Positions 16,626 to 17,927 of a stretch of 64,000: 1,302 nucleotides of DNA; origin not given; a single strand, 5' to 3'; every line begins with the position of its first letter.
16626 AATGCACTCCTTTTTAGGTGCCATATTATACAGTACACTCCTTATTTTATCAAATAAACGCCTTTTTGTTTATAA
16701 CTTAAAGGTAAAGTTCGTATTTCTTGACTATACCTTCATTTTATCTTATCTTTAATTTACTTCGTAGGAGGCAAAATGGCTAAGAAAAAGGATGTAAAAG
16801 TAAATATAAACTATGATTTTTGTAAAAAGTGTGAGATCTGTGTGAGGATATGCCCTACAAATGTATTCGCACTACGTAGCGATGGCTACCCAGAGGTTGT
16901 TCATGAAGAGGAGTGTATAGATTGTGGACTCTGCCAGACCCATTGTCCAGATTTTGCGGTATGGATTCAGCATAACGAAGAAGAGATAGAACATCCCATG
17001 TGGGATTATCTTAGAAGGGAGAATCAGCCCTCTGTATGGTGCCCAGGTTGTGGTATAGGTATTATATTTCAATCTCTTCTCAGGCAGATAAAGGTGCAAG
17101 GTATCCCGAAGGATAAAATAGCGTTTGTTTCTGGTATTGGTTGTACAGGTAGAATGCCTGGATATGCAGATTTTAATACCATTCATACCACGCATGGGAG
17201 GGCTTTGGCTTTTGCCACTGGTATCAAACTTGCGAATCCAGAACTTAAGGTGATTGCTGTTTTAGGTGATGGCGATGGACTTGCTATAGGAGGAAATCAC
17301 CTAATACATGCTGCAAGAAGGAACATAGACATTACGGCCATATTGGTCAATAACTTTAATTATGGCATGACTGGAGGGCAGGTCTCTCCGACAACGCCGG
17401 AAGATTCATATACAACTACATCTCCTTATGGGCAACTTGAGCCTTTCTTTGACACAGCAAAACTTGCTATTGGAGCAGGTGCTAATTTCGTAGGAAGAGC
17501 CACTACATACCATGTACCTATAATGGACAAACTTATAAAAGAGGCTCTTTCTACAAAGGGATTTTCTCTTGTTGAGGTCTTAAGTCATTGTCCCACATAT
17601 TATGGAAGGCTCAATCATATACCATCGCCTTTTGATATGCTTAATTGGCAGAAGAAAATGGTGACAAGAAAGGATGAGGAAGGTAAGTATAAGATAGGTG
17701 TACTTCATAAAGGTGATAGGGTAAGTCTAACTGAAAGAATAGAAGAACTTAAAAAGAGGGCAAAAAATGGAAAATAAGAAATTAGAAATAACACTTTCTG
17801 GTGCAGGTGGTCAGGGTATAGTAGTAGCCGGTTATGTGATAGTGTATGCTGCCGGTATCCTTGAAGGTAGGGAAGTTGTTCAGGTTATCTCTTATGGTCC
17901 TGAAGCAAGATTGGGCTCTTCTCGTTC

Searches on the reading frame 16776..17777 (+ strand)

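Call 80: search_protein_families(library=pfam, proteins=[window:16776-17777:+], max_evalue=0.001)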
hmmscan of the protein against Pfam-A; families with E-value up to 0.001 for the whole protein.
window:16776-17777:+ (333 aa): 10 families
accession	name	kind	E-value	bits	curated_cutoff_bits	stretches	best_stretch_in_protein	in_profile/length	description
PF02775.26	TPP_enzyme_C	-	1.3e-33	116.4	21.9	1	122-268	3-151/151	Thiamine pyrophosphate enzyme, C-terminal TPP binding domain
PF13237.11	Fer4_10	-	5.7e-09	36.2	25.5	1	8-58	1-53/53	4Fe-4S dicluster domain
PF00037.32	Fer4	-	2.3e-08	33.9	21.1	2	10-30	2-22/24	4Fe-4S binding domain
PF12838.12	Fer4_7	-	7.7e-08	33.1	27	1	16-58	2-49/52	4Fe-4S dicluster domain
PF14697.11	Fer4_21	-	3.7e-07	30.6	35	0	41-62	2-23/59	4Fe-4S dicluster domain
PF13187.11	Fer4_9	-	4.5e-07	30.2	27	1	16-59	2-49/52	4Fe-4S dicluster domain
PF12837.12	Fer4_6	-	4.2e-05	23.7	25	1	8-31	1-24/24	4Fe-4S binding domain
PF12797.12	Fer4_2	-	7.5e-05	22.9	24.5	0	41-58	4-21/22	4Fe-4S binding domain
PF13183.11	Fer4_8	-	0.00013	22.9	27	0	45-72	3-30/68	4Fe-4S dicluster domain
PF13484.11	Fer4_16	-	0.00085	20.5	30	0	16-34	2-20/66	4Fe-4S double cluster binding domain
